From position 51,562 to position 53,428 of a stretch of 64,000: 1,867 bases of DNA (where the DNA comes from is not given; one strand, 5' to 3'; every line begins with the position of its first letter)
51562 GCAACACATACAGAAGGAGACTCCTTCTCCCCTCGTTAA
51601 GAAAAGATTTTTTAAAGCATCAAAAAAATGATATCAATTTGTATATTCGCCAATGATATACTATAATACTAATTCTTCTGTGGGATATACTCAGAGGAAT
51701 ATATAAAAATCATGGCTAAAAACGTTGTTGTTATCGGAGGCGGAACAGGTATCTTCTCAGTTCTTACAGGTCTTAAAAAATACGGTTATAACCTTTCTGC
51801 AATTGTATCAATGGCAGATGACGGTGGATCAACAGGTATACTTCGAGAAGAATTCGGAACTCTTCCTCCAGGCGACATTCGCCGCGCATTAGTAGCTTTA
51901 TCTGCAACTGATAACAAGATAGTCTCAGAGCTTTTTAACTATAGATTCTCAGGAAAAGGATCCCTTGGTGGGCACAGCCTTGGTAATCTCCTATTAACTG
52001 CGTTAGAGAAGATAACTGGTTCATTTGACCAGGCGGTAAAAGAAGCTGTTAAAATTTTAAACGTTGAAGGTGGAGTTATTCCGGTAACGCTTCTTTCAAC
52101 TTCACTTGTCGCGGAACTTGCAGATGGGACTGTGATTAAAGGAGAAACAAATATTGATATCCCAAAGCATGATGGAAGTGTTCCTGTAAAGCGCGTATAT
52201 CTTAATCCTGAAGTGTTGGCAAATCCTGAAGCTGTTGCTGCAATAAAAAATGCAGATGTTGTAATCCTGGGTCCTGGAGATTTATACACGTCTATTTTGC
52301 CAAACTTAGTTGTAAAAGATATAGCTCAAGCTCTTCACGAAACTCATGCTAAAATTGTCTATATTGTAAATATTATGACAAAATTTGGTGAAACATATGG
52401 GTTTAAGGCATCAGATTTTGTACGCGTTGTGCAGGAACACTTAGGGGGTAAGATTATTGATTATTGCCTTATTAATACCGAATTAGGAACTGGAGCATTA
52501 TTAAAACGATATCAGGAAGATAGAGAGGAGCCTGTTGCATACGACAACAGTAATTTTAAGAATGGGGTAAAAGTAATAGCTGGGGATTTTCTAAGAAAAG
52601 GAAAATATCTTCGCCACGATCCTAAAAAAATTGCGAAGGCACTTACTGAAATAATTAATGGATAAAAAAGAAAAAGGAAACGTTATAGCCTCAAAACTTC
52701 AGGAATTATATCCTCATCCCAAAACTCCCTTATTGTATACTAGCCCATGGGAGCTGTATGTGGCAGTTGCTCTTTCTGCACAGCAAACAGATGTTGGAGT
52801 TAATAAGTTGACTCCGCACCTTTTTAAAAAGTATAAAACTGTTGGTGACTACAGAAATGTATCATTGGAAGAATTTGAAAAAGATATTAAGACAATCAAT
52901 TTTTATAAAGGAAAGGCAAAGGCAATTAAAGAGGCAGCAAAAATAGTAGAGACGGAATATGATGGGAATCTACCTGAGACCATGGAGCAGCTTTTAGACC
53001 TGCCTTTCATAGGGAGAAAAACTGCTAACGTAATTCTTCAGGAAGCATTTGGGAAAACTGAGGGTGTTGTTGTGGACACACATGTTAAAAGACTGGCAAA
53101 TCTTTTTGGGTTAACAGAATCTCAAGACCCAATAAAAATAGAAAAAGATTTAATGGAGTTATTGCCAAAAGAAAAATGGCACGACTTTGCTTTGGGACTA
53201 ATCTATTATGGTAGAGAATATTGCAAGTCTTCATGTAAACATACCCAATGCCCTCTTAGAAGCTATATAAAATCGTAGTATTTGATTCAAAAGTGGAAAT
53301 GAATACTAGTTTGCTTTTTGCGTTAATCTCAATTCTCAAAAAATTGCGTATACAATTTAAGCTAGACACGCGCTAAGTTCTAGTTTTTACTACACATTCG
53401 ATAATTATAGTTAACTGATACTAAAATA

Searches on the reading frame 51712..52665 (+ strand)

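Call 81: search_protein_families(library=pfam, proteins=[window:51712-52665:+], max_evalue=0.001)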
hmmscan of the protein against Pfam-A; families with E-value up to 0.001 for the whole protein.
window:51712-52665:+ (317 aa): 1 family
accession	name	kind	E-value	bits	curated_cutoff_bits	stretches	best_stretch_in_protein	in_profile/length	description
PF01933.23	CofD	-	1.2e-99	333.6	30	1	5-294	1-290/290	2-phospho-L-lactate transferase CofD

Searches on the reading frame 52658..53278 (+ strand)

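Call 81: search_protein_families(library=pfam, proteins=[window:52658-53278:+], max_evalue=0.001)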
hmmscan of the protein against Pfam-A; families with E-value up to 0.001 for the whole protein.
window:52658-53278:+ (206 aa): 2 families
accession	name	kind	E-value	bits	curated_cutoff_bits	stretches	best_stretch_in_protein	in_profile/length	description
PF00730.31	HhH-GPD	-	1.7e-21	77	26.2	1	35-171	1-108/108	HhH-GPD superfamily base excision DNA repair protein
PF00633.29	HHH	-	9.3e-05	22.5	24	1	101-128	2-29/30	Helix-hairpin-helix motif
